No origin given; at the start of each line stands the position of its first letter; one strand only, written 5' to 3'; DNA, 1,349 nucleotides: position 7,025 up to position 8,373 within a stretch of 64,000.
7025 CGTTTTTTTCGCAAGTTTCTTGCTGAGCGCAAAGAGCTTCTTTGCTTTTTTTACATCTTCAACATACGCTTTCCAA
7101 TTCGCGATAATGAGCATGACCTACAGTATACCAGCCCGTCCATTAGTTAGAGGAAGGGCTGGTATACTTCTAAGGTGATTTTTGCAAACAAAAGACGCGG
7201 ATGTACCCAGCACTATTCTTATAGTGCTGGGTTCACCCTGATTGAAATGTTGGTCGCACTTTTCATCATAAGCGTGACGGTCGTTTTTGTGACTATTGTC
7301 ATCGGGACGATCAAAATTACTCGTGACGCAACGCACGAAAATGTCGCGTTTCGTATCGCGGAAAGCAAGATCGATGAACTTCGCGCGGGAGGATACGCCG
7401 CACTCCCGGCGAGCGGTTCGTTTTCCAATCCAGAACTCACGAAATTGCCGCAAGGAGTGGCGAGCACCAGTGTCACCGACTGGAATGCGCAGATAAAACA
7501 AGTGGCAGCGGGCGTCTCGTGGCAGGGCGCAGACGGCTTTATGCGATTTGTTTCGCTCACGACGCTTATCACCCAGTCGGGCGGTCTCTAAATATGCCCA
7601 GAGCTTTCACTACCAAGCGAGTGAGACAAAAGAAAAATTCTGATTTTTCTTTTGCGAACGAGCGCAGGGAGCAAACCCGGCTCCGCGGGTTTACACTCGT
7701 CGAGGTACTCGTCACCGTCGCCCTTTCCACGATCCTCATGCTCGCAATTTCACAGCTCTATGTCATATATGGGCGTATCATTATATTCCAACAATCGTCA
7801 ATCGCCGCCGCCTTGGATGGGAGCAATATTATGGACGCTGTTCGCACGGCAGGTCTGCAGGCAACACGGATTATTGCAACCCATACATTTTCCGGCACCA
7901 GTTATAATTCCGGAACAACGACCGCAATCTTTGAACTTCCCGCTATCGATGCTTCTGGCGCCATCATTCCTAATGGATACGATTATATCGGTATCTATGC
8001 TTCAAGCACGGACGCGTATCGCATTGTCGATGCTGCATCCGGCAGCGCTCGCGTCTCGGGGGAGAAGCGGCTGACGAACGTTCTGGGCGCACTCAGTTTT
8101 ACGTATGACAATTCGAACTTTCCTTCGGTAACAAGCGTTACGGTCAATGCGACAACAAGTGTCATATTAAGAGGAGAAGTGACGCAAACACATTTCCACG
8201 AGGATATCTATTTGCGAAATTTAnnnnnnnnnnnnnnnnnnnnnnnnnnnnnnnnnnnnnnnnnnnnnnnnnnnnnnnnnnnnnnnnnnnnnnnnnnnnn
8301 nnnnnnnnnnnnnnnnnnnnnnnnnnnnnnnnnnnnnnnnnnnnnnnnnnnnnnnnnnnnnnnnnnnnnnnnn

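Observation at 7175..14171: Type IV pilus locus split by a TA pair, a DUF4143-ATPase gene remnant and IR-rich AT-rich spacer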

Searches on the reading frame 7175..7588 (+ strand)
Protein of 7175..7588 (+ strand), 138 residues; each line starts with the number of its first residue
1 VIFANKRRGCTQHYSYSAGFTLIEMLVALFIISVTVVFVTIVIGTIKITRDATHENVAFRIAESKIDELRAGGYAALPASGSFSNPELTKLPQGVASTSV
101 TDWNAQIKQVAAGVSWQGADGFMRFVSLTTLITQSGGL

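Call 6: search_protein_families(library=pfam, proteins=[window:7175-7588:+], max_evalue=1)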
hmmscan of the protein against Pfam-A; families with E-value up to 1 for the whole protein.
window:7175-7588:+ (138 aa): 1 family
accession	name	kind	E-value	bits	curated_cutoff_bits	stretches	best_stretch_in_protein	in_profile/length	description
PF07963.17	N_methyl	-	9e-07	28.7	21.2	1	16-39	3-26/27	Prokaryotic N-terminal methylation motif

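Call 14: search_protein_families(library=ncbifam, proteins=[window:7175-7588:+], max_evalue=0.1)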
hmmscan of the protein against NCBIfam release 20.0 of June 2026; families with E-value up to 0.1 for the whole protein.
window:7175-7588:+ (138 aa): 16 families
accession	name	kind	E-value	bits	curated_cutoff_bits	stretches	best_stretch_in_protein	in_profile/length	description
TIGR02523.1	type_IV_pilV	equivalog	4.2e-08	33.8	52.2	1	18-79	2-64/139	type IV pilus modification protein PilV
TIGR01708.2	typeII_sec_gspH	equivalog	3.3e-06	27.2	80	1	18-54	2-38/169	type II secretion system minor pseudopilin GspH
NF041002.1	pilin_ComGF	equivalog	6.4e-06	26.4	80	1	18-50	2-34/139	competence type IV pilus minor pilin ComGF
TIGR02532.1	IV_pilin_GFxxxE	domain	1.1e-05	25.1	16.3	1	18-39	2-23/24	prepilin-type N-terminal cleavage/methylation domain-containing protein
NF040999.1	pilin_ComGC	equivalog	1.5e-05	25.1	75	1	18-38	2-22/84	competence type IV pilus major pilin ComGC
NF041013.1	T4P_ComGE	equivalog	4.2e-05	23.6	49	1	19-48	5-34/83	competence type IV pilus minor pilin ComGE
TIGR01707.1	gspI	equivalog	7.7e-05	23.1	44.35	1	19-72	1-55/101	type II secretion system minor pseudopilin GspI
NF040982.1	ComGD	equivalog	0.00011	22.6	70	1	18-46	2-30/139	competence type IV pilus minor pilin ComGD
TIGR02599.1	TIGR02599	subfamily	0.00016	21.1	256.5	1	19-67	1-50/361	Verru_Chthon cassette protein C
NF038303.1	EPS_HpsB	equivalog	0.0084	16.1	150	1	18-74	3-60/211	hormogonium polysaccharide secretion pseudopilin HpsB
TIGR01711.1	gspJ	equivalog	0.021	14.6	64.85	1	18-68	1-45/192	type II secretion system minor pseudopilin GspJ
NF038304.1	EPS_HpsC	equivalog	0.028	14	200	1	10-37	13-39/318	hormogonium polysaccharide secretion pseudopilin HpsC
TIGR01710.1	typeII_sec_gspG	equivalog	0.03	14.4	88.85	1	19-39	2-22/134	type II secretion system major pseudopilin GspG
NF007848.0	PRK10557.1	equivalog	0.035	13.4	120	1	17-43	10-36/192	prepilin peptidase-dependent protein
NF007800.0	PRK10506.1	equivalog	0.066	13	158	1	17-36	8-27/163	prepilin peptidase-dependent protein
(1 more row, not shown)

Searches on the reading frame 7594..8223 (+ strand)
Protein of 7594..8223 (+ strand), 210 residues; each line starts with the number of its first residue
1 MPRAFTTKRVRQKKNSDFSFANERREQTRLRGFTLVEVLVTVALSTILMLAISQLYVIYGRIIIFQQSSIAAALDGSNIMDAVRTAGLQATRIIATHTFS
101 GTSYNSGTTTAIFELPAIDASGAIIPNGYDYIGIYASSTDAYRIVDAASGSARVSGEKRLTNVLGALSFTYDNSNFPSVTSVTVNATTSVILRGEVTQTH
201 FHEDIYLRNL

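Call 6: search_protein_families(library=pfam, proteins=[window:7594-8223:+], max_evalue=1)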
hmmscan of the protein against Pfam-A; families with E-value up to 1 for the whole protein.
window:7594-8223:+ (210 aa): 1 family
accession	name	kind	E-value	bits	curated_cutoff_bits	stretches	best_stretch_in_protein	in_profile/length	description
PF07963.17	N_methyl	-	1.5e-06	28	21.2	1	31-52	5-26/27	Prokaryotic N-terminal methylation motif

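Call 14: search_protein_families(library=ncbifam, proteins=[window:7594-8223:+], max_evalue=0.1)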
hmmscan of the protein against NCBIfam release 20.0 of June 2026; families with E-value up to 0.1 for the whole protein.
window:7594-8223:+ (210 aa): 9 families
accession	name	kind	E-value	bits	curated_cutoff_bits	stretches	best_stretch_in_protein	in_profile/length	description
NF007848.0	PRK10557.1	equivalog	1.2e-05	24.8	120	1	24-70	4-50/192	prepilin peptidase-dependent protein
TIGR02532.1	IV_pilin_GFxxxE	domain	2.5e-05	23.9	16.3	1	31-52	2-23/24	prepilin-type N-terminal cleavage/methylation domain-containing protein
NF038303.1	EPS_HpsB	equivalog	0.0089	16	150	1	31-98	3-70/211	hormogonium polysaccharide secretion pseudopilin HpsB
TIGR02599.1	TIGR02599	subfamily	0.011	15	256.5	1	32-63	1-32/361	Verru_Chthon cassette protein C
NF040982.1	ComGD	equivalog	0.029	14.8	70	1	31-53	2-24/139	competence type IV pilus minor pilin ComGD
TIGR03750.1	conj_TIGR03750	hypoth_equivalog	0.04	13.9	70.75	1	25-65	10-51/111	TIGR03750 family conjugal transfer protein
TIGR02523.1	type_IV_pilV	equivalog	0.054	14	52.2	1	31-86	2-57/139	type IV pilus modification protein PilV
NF007862.0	PRK10574.1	equivalog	0.074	13.2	138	0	29-49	3-23/145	prepilin peptidase-dependent pilin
TIGR01707.1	gspI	equivalog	0.092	13.2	44.35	0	32-52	1-21/101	type II secretion system minor pseudopilin GspI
